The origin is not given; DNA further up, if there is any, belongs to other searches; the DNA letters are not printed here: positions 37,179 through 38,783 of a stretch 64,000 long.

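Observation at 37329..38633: Chromosomal actin-like (ParM/AlfA-type) ATPase with the phosphate-1 beta-hairpin relocated to the C-terminus, plus a disordered tail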

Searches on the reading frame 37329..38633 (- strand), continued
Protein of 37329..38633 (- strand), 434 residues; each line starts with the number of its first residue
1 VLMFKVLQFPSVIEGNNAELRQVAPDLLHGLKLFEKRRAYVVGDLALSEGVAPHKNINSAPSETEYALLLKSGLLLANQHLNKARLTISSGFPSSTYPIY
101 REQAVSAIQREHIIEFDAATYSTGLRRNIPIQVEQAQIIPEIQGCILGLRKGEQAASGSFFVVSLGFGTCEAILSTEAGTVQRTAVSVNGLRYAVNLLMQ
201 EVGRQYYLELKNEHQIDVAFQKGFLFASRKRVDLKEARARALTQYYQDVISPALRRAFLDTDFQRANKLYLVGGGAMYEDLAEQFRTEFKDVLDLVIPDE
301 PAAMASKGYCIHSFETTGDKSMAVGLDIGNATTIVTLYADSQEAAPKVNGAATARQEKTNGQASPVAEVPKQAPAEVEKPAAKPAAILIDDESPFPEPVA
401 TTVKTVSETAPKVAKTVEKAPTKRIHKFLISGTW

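Call 18: predict_structure(alignment_id=A2)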
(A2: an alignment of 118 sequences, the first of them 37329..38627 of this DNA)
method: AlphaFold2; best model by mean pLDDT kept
length: 432 residues; sequences in the alignment: 118
mean_pLDDT: 82.7   pTM: 0.76
mean pLDDT of the five models: 82.7, 80.6, 80.3, 79.4, 78.6
residues with pLDDT >= 90: 256; 70-90: 64; 50-70: 55; < 50: 57
segments of 3 or more residues with pLDDT < 50: 342-359, 367-369, 384-394, 402-410, 412-418
pLDDT, mean of each block of 10 residues (from residue 1): 93 72 87 90 68 66 94 96 97 95 98 85 88 98 98 98 96 97 96 94 79 87 89 97 98 98 98 97 98 98 98 96 94 86 43 44 50 51 44 46 47 47 68 66
secondary structure, 60 per line:
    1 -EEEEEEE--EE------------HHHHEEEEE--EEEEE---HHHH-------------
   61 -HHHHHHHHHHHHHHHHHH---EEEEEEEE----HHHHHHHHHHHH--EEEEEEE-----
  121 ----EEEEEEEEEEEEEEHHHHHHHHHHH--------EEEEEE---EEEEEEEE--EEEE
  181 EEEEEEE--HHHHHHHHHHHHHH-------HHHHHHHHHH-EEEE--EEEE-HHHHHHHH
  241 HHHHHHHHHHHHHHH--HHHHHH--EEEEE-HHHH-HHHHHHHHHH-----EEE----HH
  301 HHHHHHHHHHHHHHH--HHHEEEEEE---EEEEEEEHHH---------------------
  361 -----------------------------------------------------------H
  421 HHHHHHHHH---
elements in order: E2-8 H25-28 E29-33 E36-40 H44-47 H62-79 E83-90 H95-106 E109-115 E125-138 H139-149 E158-163 E167-174 E177-187 H190-203 H211-220 E222-225 E228-231 H233-255 H258-263 E266-270 H272-275 H277-286 E292-294 H299-315 E321-326 E330-336 H420-429
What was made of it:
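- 37614..37670 (-): Relocated phosphate-1 beta-hairpin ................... (residues 320-338). It corresponds to beta1-turn-beta2 of the actin fold and now follows the last helix after a linker of about 5 residues. AF2 assigns strands 321-326 and 330-336 at pLDDT 94 and 86 (call 18).
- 37368..37613 (-): Disordered Pro/Ala/Lys/Glu/Thr-rich linker, residues 339-420. Its sequence varies between relatives. AF2 pLDDT is 43-51 and no secondary structure is assigned (call 18).
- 37332..37367 (-): Conserved C-terminal motif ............-COOH, residues 421-432. It is basic and aromatic and is predicted to be helical. It is a candidate membrane- or partner-binding peptide. AF2 predicts helix 420-429 at pLDDT about 67 (call 18).
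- On ParM/ALP actin-like proteins (Pfam ALP_N PF17989 + MreB-like_C PF21522): The AF2 model has pLDDT 82.7 (call 18).
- On FtsA-like C-terminal membrane-targeting sequence: The linker has pLDDT below 50 and helix 420-429 has pLDDT about 67 (call 18).
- The full AF2 model has pLDDT 82.7 and pTM 0.76, with the hairpin strands at 94 and 86 (call 18). The linker between the last helix and the hairpin is short, about 5 residues in the AF2 model (call 18). The AF2 monomer model places the hairpin with pLDDT 86-94 and overall pTM 0.76 (call 18).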

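Call 22: find_encoding_contigs(protein=P0069, flank=5000, max_places=1)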
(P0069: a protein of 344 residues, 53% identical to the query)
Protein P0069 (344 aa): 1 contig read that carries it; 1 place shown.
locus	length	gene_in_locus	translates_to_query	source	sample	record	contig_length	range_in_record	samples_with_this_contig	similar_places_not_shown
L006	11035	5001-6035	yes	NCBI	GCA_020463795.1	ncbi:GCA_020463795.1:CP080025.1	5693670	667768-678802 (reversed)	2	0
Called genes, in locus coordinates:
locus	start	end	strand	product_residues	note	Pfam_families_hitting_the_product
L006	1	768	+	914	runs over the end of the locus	PF17210:SdrD_B (faint)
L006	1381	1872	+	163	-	-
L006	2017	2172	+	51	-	-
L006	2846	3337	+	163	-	-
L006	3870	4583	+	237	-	PF00072:Response_reg, PF04397:LytTR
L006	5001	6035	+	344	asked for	PF17989:ALP_N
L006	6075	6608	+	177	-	PF04519:Bactofilin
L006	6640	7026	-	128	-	PF00072:Response_reg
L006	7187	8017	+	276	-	PF02563:Poly_export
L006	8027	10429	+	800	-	-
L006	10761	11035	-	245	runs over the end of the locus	PF01695:IstB_IS21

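Call 23: find_encoding_contigs(protein=P0013, flank=5000, max_places=1)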
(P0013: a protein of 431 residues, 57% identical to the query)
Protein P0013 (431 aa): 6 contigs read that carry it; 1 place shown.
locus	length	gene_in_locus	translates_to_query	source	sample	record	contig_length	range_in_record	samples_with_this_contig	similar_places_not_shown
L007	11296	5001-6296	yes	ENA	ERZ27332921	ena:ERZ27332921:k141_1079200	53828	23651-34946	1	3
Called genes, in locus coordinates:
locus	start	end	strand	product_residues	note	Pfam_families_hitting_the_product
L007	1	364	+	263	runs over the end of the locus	PF10677:DUF2490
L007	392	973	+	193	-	PF00027:cNMP_binding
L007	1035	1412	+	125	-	PF14079:DUF4260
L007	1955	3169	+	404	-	PF05222:AlaDh_PNT_N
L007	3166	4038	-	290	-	PF03096:Ndr, PF00561:Abhydrolase_1, PF12697:Abhydrolase_6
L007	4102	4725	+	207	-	PF00440:TetR_N (weak), PF13972:TetR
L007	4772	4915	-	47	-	-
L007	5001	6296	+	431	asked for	-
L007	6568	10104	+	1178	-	-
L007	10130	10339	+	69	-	PF28310:PID_CTERM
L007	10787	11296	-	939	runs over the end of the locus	PF13620:CarboxypepD_reg, PF13715:CarbopepD_reg_2, PF14905:OMP_b-brl_3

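Call 24: find_encoding_contigs(protein=P0097, flank=5000, max_places=1)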
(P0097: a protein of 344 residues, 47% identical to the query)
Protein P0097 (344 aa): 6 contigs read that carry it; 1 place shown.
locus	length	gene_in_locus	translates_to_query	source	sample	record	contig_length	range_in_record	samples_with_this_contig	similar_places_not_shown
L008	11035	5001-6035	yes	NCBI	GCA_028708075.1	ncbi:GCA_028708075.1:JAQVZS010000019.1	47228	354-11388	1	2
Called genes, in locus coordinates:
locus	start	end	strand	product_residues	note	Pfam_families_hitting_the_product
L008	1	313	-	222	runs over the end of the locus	?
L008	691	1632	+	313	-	PF00515:TPR_1 (faint), PF07719:TPR_2 (faint)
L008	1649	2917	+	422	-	-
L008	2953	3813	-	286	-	PF20434:BD-FAE, PF07859:Abhydrolase_3, PF00326:Peptidase_S9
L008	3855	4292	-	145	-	-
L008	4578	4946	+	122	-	PF04519:Bactofilin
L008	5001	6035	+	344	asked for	PF17989:ALP_N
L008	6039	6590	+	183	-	PF04519:Bactofilin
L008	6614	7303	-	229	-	PF12836:HHH_3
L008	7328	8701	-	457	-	PF00209:SNF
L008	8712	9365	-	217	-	PF02463:SMC_N, PF00005:ABC_tran, PF13304:AAA_21 (faint)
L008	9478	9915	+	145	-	PF00717:Peptidase_S24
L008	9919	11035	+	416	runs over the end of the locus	PF00817:IMS, PF11799:IMS_C, PF13438:DUF4113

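Call 25: find_encoding_contigs(protein=P0115, flank=5000, max_places=1)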
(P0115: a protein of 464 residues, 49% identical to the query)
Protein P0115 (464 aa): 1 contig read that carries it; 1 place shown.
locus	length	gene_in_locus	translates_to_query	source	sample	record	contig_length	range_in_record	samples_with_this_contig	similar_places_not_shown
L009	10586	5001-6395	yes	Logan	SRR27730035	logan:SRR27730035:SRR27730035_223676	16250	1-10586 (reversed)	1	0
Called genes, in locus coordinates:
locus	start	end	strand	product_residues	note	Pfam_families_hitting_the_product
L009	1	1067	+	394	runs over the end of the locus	PF02746:MR_MLE_N, PF13378:MR_MLE_C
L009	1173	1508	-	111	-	PF01638:HxlR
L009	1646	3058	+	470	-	PF07396:Porin_O_P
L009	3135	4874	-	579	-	PF20446:ABC_N, PF09818:ABC_ATPase, PF21117:MRB1590_C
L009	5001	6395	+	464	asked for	-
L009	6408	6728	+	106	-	-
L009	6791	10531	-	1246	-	PF06739:SBBP (faint), PF01839:FG-GAP (faint), PF13517:FG-GAP_3 (weak)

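Call 31: find_related_loci(query=A2, collection=genome_contigs, flank=4000)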
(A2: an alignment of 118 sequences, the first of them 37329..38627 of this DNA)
Query A2 (432 aa) in genome_contigs; peptide patterns used: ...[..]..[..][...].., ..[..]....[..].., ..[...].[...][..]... (x = any residue, [..] = any of these).
236 stretches matched a pattern; 214 encode a relative of the query (tblastn E <= 1e-3); the best 80 are kept; 80 distinct loci.
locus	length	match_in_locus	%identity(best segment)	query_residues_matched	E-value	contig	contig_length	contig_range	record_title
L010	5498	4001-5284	79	1-432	0e+0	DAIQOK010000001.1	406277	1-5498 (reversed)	MAG TPA_asm: Bacteroidota bacterium isolate CTOTU10750 NODE_3_length_406277_cov_18.632765, whole genome shotgun sequence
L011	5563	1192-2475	78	1-432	0e+0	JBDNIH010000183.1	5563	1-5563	MAG: Bacteroidia bacterium isolate concoct.61.ELB k141_376506, whole genome shotgun sequence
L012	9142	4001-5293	59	1-432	5e-165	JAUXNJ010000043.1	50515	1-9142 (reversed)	MAG: Sphingobacteriaceae bacterium isolate C1_concoct.bin.73 C1_k141_203508, whole genome shotgun sequence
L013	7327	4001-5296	55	1-432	4e-153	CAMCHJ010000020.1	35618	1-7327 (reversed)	MAG: Chitinophaga pinensis isolate MiH-16apr19-169 genome assembly, contig: MiH-16apr19-C1783, whole genome shotgun sequ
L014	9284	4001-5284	60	1-432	7e-179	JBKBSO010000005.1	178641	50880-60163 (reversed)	MAG: Bacteroidia bacterium isolate 21H_023.bin.39 NODE_5_length_178641_cov_75.637015, whole genome shotgun sequence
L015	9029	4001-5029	57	1-343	6e-137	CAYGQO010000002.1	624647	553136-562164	MAG TPA_asm: uncultured Roseivirgaceae bacterium isolate ERP117304_co3_176 genome assembly, contig: NODE_5_length_624647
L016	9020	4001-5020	58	1-340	6e-137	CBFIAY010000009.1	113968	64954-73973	MAG: Roseivirga sp. isolate Co_bin_544_strict genome assembly, contig: Co_bin_544_strict_c9, whole genome shotgun sequen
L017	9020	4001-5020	58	1-340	5e-137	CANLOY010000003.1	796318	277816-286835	uncultured Roseivirga sp. isolate 727-3Z.fasta genome assembly, contig: NODE_3, whole genome shotgun sequence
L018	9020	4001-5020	58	1-340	1e-136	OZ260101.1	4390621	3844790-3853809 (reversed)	MAG: Cyclobacteriaceae bacterium isolate C9799-m1-bin08 genome assembly, chromosome: 1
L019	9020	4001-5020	57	1-340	3e-136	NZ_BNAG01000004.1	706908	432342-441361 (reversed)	Roseivirga thermotolerans strain CGMCC 1.15111 sequence04, whole genome shotgun sequence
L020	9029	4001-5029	57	1-343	3e-136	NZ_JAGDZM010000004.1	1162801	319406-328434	MAG: Roseivirga sp. isolate FR12bac1 FR12DL_contig_193, whole genome shotgun sequence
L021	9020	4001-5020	57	1-340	2e-136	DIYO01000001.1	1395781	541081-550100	MAG TPA_asm: Roseivirga sp. UBA6052 UBA6052_contig_106, whole genome shotgun sequence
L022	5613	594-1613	57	1-340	4e-136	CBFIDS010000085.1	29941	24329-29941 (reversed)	MAG: Roseivirga sp. isolate Co_bin_712_orig genome assembly, contig: Co_bin_712_orig_Co_c_000001705496, whole genome sho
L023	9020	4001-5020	57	1-340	4e-136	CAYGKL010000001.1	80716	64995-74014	MAG TPA_asm: uncultured Roseivirgaceae bacterium isolate ERP117304_co1_126 genome assembly, contig: NODE_400_length_8071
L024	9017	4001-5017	58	1-339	1e-135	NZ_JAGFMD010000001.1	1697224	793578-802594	Roseivirga sp. E12 scaffold_1_length=1697225, whole genome shotgun sequence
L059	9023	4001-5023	49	1-341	4e-114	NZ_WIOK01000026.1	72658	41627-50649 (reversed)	Cyclobacterium xiamenense strain CGMCC 1.12432 NODE_26_length_72658_cov_219.072493, whole genome shotgun sequence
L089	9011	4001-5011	45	1-337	2e-108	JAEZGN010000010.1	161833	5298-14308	MAG: Bacteroidetes bacterium isolate OH_CBrB_99 k127_3085919, whole genome shotgun sequence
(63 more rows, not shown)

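Call 34: search_protein_representatives(alignment_id=A2)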
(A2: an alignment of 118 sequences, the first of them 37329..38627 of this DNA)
Query: 118 sequences, 345 profile positions. Proteins with E-value up to 0.001 (for the whole library): 246; up to 1e-10: 94; up to 1e-30: 42. The best 150 are listed.
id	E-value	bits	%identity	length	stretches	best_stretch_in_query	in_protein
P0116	3.5e-147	506.1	-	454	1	3-340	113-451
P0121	1.4e-139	481.1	-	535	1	3-341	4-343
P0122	5.5e-134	462.7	-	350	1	1-339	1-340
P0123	6.5e-132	455.9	-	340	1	2-340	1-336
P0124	1.0e-130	451.9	-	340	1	2-339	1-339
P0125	2.7e-128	444.0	-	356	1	1-337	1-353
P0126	2.7e-127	440.7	-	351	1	4-340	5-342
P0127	2.0e-123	428.0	-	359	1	1-337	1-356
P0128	3.1e-115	401.1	-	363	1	4-339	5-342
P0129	2.3e-114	398.2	-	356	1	2-339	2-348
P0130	5.5e-114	396.9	-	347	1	5-341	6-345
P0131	2.2e-112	391.7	-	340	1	2-339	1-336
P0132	2.0e-97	342.5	-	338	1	5-337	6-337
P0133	2.5e-97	342.1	-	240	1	106-341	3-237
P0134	4.2e-93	328.3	-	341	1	3-335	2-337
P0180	7.3e-19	84.1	-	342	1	27-337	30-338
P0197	5.6e-13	64.8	-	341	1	7-286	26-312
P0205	1.5e-11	60.1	-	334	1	27-333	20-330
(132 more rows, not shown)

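Call 43: find_encoding_contigs(protein=P0132, flank=4000, max_places=1)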
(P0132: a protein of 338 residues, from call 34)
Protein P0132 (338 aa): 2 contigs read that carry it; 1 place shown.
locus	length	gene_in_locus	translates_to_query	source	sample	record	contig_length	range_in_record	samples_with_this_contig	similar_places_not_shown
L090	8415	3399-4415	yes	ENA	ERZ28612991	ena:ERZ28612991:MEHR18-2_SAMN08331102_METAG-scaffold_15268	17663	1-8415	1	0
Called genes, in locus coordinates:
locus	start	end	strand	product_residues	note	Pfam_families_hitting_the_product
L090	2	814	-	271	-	?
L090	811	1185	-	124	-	PF03965:Penicillinase_R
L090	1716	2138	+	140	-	PF04519:Bactofilin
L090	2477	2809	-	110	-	-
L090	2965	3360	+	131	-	PF01551:Peptidase_M23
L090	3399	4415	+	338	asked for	PF17989:ALP_N (weak)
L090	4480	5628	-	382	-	-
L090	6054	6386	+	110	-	-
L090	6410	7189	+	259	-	PF00106:adh_short, PF08659:KR, PF01370:Epimerase (weak), PF13561:adh_short_C2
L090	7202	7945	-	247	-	PF00912:Transgly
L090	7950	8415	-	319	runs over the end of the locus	PF03279:Lip_A_acyltrans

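Call 44: find_encoding_contigs(protein=P0180, flank=4000, max_places=1)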
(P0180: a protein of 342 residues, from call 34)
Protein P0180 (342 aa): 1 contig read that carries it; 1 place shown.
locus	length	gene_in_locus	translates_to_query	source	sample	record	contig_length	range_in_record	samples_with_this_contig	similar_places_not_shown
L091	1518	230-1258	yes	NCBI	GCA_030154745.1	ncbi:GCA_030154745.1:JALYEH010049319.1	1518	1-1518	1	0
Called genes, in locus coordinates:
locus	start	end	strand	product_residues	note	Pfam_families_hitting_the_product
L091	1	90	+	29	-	?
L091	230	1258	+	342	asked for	PF17989:ALP_N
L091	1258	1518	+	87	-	?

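Call 45: find_encoding_contigs(protein=P0205, flank=4000, max_places=1)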
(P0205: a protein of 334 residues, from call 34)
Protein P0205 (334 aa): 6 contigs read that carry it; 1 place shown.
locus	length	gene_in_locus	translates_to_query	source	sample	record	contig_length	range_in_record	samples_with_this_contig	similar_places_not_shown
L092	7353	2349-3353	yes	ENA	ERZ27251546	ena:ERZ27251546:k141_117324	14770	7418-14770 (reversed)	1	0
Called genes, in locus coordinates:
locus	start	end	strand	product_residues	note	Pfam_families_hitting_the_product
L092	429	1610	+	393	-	-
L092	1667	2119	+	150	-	-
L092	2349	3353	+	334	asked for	PF17989:ALP_N (faint)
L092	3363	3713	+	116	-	-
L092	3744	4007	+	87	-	-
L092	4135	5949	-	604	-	PF00012:HSP70, PF06723:MreB_Mbl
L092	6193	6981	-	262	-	PF01844:HNH, PF14279:HNH_5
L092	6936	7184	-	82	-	-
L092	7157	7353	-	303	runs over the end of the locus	PF01734:Patatin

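Call 46: search_protein_families(library=pfam, proteins=[L091:1258-1518:+, L092:3363-3713:+, L092:3744-4007:+, L092:1667-2119:+, L009:6408-6728:+, L090:1716-2138:+, L090:2965-3360:+, L015:5050-5550:+, L059:5031-5597:+, L089:5043-5615:+], max_evalue=1)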
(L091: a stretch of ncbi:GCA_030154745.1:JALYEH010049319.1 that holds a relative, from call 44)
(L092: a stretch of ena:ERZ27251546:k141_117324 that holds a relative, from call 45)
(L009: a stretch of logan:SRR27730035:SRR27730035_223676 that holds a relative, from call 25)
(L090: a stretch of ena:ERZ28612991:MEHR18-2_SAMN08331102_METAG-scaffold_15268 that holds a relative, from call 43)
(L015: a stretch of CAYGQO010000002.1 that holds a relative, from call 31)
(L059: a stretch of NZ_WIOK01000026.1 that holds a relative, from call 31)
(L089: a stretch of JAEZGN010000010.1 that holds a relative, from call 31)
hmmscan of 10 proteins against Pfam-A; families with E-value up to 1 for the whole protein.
L091:1258-1518:+ (87 aa): 0 families

L092:3363-3713:+ (116 aa): 0 families

L092:3744-4007:+ (87 aa): 0 families

L092:1667-2119:+ (150 aa): 1 family
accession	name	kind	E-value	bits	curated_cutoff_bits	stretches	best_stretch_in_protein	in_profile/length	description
PF21994.1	AGAO-like_N2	-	0.047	14.3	27.4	1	40-79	2-41/76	AGAO-like N2 domain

L009:6408-6728:+ (106 aa): 0 families

L090:1716-2138:+ (140 aa): 1 family
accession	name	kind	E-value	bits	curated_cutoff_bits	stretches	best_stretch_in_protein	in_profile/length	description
PF04519.19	Bactofilin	-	1.2e-16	61.2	27.9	1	3-100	2-97/98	Polymer-forming cytoskeletal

L090:2965-3360:+ (131 aa): 1 family
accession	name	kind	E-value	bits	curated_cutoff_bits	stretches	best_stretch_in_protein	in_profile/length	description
PF01551.29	Peptidase_M23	-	2.1e-08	34.7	28.7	1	2-40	58-96/96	Peptidase family M23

L015:5050-5550:+ (167 aa): 2 families
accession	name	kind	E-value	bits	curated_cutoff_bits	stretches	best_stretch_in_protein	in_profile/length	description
PF04519.19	Bactofilin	-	8.9e-23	80.8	27.9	1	20-114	3-97/98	Polymer-forming cytoskeletal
PF25338.1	C2_DCK_4th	-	0.0016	18.9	27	1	69-106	80-117/135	Fourth C2 domain of dock-like protein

L059:5031-5597:+ (189 aa): 3 families
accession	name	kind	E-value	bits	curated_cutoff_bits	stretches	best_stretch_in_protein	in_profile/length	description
PF04519.19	Bactofilin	-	6.6e-21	74.8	27.9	1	20-114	1-95/98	Polymer-forming cytoskeletal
PF25084.1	LbH_EIF2B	-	0.00069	20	54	1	51-118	25-93/105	EIF2B subunit epsilon LbH domain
PF11999.13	Ice_binding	-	0.034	14.3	28.7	0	34-75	161-204/208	Ice-binding-like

L089:5043-5615:+ (191 aa): 2 families
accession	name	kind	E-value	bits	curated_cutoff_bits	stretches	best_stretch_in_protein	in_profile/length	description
PF04519.19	Bactofilin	-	9.6e-15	55.1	27.9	1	46-112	31-97/98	Polymer-forming cytoskeletal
PF25084.1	LbH_EIF2B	-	0.0014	19.1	54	1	42-114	20-93/105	EIF2B subunit epsilon LbH domain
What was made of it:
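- Tried and rejected: P0180 and P0205 are followed by small ORFs without Pfam matches, so it is undecided whether these are divergent partners (calls 44-46).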

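Call 57: list_cluster_members(proteins=[P0001, P0006, P0021, P0007])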
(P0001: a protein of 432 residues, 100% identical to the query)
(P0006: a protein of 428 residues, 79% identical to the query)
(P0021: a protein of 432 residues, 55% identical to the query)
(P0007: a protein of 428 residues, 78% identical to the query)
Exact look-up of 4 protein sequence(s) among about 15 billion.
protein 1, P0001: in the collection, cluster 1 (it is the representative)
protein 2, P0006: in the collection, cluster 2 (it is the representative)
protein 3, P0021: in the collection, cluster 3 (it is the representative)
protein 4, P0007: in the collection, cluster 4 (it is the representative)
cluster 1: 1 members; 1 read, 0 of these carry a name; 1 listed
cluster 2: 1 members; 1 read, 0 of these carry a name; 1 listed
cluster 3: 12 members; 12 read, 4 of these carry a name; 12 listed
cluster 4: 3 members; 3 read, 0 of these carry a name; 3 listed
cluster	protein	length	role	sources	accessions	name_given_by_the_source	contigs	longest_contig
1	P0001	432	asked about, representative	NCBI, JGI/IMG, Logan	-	-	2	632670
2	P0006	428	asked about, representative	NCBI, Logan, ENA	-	-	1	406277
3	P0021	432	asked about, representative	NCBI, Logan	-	-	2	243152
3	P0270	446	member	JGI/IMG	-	hypothetical protein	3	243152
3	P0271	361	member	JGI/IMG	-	hypothetical protein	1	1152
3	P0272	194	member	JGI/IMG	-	hypothetical protein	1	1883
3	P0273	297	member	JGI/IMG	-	hypothetical protein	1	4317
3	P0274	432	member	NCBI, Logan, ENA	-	-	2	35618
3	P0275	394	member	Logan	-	-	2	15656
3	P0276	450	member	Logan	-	-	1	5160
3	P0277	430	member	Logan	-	-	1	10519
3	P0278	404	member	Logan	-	-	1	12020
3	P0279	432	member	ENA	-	-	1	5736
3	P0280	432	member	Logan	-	-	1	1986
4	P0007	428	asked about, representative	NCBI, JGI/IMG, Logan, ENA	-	-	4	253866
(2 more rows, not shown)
